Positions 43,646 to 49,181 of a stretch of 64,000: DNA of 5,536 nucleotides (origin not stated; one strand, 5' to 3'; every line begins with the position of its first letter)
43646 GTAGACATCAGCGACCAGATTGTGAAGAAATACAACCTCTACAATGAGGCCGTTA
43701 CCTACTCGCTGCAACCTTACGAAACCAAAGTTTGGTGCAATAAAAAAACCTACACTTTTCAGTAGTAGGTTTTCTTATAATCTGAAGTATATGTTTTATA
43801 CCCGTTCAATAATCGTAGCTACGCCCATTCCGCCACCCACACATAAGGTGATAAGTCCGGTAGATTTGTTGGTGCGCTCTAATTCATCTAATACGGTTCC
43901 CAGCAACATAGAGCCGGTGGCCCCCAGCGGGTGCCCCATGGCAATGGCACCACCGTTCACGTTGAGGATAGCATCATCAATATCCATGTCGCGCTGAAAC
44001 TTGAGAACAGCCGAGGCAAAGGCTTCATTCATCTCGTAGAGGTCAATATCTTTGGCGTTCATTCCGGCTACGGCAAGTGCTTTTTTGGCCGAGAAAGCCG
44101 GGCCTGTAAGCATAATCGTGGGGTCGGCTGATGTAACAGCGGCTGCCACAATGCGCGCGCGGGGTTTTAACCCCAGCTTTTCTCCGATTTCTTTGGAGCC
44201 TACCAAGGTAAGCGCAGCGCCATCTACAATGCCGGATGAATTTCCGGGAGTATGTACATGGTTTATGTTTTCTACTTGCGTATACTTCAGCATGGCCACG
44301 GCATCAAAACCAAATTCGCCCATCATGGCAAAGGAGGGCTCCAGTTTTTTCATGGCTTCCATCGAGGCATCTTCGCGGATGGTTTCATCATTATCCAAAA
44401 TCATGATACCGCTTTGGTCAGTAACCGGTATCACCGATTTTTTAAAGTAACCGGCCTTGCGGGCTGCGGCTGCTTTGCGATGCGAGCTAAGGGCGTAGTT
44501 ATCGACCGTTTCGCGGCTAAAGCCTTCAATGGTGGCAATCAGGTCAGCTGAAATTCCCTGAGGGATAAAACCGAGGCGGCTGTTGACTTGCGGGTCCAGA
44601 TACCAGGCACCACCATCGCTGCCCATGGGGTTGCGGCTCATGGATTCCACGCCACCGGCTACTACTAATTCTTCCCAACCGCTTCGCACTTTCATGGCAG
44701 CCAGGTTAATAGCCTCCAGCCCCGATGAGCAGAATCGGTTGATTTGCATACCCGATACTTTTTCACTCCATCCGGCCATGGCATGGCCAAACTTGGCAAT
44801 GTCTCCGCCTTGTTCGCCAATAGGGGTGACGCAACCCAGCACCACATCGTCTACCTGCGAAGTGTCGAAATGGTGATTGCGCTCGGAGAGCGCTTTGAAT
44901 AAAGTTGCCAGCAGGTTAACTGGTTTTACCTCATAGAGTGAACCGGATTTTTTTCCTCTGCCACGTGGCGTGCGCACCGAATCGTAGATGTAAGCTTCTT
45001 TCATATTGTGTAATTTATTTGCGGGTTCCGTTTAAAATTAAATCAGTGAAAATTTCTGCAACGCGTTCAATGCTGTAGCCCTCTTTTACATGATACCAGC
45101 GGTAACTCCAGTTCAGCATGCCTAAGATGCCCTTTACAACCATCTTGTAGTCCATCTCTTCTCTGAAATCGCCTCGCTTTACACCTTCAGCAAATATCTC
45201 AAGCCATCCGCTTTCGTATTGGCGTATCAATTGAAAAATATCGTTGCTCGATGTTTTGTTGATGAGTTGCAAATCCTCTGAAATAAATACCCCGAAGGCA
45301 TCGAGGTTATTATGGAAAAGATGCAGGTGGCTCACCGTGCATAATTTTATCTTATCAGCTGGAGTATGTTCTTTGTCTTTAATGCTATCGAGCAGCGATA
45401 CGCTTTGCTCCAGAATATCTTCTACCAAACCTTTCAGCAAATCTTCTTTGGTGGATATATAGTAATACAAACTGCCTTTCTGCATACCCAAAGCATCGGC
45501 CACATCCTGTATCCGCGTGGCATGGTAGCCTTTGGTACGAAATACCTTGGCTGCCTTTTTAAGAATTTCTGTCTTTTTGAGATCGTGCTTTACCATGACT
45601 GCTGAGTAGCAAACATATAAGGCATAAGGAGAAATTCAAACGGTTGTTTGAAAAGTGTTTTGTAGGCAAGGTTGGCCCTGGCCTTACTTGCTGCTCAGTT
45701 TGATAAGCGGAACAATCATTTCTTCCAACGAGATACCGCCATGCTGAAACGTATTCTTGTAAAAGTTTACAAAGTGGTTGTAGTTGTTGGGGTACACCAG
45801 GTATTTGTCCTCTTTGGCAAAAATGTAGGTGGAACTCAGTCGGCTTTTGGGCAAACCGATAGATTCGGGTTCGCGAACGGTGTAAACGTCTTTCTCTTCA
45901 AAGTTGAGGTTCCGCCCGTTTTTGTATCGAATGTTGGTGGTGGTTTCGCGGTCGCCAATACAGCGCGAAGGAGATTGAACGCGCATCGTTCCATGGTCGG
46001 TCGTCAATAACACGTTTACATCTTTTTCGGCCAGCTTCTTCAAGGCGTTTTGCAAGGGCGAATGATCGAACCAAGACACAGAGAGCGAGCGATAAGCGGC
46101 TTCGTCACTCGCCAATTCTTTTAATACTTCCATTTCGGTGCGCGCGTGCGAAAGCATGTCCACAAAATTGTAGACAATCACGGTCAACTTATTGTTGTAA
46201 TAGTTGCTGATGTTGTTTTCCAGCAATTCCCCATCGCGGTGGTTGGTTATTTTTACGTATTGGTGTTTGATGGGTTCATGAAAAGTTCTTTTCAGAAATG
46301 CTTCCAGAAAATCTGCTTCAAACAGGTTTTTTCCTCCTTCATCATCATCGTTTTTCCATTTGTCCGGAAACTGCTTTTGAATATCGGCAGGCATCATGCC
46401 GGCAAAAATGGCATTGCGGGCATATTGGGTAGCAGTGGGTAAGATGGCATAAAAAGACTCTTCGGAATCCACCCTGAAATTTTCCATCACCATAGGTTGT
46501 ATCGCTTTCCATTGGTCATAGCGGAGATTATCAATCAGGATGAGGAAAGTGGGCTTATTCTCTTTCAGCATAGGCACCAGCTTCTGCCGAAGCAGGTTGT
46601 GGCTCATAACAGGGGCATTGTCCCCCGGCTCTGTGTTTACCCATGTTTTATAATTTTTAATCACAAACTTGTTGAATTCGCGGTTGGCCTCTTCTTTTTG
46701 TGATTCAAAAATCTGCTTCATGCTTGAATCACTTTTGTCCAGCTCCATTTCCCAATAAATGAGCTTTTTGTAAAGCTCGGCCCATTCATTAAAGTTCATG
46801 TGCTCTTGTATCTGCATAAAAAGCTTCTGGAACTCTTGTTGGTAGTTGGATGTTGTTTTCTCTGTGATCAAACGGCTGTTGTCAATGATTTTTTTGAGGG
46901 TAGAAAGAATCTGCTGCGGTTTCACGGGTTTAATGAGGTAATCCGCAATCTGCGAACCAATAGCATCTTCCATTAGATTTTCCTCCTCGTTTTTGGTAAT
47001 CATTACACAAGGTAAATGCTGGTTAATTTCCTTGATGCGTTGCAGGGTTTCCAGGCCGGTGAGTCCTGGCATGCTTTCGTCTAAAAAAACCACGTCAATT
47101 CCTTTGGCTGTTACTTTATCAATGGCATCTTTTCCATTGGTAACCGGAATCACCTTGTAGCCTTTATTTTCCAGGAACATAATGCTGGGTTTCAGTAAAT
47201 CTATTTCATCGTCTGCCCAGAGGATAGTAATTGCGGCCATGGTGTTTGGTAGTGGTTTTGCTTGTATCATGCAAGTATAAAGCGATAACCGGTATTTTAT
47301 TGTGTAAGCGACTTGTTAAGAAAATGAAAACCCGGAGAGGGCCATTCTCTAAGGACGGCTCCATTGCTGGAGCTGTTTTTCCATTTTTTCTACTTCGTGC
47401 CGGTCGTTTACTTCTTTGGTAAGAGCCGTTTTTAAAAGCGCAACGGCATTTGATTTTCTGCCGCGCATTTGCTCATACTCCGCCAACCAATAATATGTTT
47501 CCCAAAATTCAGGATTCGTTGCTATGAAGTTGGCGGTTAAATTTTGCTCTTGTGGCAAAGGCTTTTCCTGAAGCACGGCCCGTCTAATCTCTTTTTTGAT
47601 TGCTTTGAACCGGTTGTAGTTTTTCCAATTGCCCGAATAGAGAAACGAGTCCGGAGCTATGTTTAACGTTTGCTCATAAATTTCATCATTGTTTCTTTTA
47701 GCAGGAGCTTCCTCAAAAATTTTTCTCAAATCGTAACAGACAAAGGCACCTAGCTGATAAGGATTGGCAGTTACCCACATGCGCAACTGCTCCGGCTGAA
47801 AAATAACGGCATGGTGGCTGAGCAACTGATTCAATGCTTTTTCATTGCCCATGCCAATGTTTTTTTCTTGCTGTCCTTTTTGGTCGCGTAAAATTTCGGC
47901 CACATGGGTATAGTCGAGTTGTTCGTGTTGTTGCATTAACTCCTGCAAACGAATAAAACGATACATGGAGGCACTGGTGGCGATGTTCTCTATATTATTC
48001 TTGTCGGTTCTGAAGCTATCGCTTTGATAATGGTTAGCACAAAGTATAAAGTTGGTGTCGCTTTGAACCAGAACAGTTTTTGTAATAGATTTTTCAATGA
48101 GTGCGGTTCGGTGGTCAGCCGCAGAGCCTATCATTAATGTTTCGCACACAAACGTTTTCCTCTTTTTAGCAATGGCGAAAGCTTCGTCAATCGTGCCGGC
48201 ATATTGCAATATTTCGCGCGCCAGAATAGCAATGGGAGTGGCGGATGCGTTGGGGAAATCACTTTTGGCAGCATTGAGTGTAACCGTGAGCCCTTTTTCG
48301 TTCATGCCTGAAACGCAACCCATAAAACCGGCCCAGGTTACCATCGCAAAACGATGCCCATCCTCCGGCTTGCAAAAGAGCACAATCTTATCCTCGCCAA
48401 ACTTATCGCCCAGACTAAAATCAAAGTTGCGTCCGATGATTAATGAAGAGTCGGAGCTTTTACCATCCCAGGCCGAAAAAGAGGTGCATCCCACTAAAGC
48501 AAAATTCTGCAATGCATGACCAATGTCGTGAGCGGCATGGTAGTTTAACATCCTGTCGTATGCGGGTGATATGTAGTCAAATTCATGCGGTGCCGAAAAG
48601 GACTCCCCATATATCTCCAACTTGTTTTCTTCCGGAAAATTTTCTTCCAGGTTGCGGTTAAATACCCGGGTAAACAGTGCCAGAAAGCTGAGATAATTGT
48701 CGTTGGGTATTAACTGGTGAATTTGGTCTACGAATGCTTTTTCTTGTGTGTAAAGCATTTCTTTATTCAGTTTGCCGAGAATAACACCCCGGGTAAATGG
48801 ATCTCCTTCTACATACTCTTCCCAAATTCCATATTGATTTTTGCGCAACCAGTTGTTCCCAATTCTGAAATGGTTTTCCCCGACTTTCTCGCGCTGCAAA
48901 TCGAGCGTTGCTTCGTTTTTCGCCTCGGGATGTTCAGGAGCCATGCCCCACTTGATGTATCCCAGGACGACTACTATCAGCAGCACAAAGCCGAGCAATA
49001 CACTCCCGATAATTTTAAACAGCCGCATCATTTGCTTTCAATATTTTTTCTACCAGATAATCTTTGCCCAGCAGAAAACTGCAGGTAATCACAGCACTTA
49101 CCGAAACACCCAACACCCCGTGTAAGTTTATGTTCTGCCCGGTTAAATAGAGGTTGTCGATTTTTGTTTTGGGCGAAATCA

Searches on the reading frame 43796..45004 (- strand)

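Call 61: search_protein_families(library=pfam, proteins=[window:43796-45004:-], max_evalue=1)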
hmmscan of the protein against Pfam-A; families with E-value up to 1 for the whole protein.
window:43796-45004:- (402 aa): 5 families
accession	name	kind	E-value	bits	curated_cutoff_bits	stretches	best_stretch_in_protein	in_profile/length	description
PF00108.29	Thiolase_N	-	1.1e-46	159.7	26.4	1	5-229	2-237/260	Thiolase, N-terminal domain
PF02803.24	Thiolase_C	-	1.3e-41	141.5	27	1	279-401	1-123/123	Thiolase, C-terminal domain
PF00109.32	ketoacyl-synt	-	4.1e-05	23.7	20.8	1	92-123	174-205/252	Beta-ketoacyl synthase, N-terminal domain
PF22691.2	Thiolase_C_1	-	0.002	18.3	28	1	291-340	9-58/144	Thiolase C-terminal domain-like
PF08986.15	DUF1889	-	0.17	12.3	26.9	0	59-84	49-74/96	Domain of unknown function (DUF1889)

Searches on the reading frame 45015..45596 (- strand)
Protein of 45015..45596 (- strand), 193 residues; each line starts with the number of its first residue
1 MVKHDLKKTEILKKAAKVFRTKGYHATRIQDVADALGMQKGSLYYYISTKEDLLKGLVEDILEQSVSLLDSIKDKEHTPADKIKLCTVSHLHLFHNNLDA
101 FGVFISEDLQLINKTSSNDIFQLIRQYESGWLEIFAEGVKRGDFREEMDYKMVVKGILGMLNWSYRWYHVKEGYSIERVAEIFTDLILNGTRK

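Call 61: search_protein_families(library=pfam, proteins=[window:45015-45596:-], max_evalue=1)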
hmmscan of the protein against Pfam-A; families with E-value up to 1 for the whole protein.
window:45015-45596:- (193 aa): 6 families
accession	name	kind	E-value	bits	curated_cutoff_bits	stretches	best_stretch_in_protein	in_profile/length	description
PF17932.6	TetR_C_24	-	2.5e-20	73.3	26.4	1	77-190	2-113/114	Tetracyclin repressor-like, C-terminal domain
PF00440.29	TetR_N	-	5.4e-14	52.1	24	1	11-55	1-45/47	Bacterial regulatory proteins, tetR family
PF08359.16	TetR_C_4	-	7e-06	26.7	21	1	68-190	11-133/133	YsiA-like protein, C-terminal region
PF08360.16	TetR_C_5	-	0.022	15.4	21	1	110-190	49-128/131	QacR-like protein, C-terminal region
PF16859.10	TetR_C_11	-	0.1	13.4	32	1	124-162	53-91/113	Tetracyclin repressor-like, C-terminal domain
PF13022.12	HTH_Tnp_1_2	-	0.1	13.2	27.9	1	12-52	12-51/122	Helix-turn-helix of insertion element transposase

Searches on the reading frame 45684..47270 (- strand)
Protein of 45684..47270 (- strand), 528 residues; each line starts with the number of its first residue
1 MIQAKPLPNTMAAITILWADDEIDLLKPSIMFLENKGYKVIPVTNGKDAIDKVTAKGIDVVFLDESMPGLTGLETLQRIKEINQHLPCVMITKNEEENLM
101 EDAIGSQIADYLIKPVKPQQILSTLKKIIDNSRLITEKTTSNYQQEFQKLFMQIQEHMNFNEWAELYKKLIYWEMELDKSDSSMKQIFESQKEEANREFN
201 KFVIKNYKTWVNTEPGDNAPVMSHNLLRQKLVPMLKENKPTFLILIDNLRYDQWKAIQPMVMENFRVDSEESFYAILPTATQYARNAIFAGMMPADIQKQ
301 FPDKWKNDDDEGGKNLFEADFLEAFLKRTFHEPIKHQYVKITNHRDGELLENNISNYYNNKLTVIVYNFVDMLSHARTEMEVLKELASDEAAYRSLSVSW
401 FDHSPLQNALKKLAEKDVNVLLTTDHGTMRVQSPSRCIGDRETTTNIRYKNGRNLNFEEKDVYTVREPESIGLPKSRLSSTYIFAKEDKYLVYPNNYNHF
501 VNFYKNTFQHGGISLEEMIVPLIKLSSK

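Call 61: search_protein_families(library=pfam, proteins=[window:45684-47270:-], max_evalue=1)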
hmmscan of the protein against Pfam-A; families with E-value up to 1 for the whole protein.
window:45684-47270:- (528 aa): 4 families
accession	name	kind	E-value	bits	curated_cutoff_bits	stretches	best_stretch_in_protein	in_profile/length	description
PF08665.17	PglZ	-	8.9e-24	84.9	25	1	241-432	3-176/179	PglZ domain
PF00072.30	Response_reg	-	2.2e-23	83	30.2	1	16-125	1-110/111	Response regulator receiver domain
PF15882.10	DUF4735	-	0.041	13.9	31.2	1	119-194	35-115/283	Domain of unknown function (DUF4735)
PF21332.3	AmiR_N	-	0.11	12.9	27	1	54-125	37-107/111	AmiR, N-terminal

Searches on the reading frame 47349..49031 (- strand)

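Call 4: search_protein_families(library=pfam, proteins=[window:47349-49031:-], max_evalue=0.01)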
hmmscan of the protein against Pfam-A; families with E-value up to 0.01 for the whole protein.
window:47349-49031:- (560 aa): 1 family
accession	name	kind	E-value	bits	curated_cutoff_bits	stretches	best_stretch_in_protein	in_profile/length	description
PF03417.21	AAT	-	2.9e-23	83.2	23.2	1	194-421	7-219/225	Acyl-coenzyme A:6-aminopenicillanic acid acyl-transferase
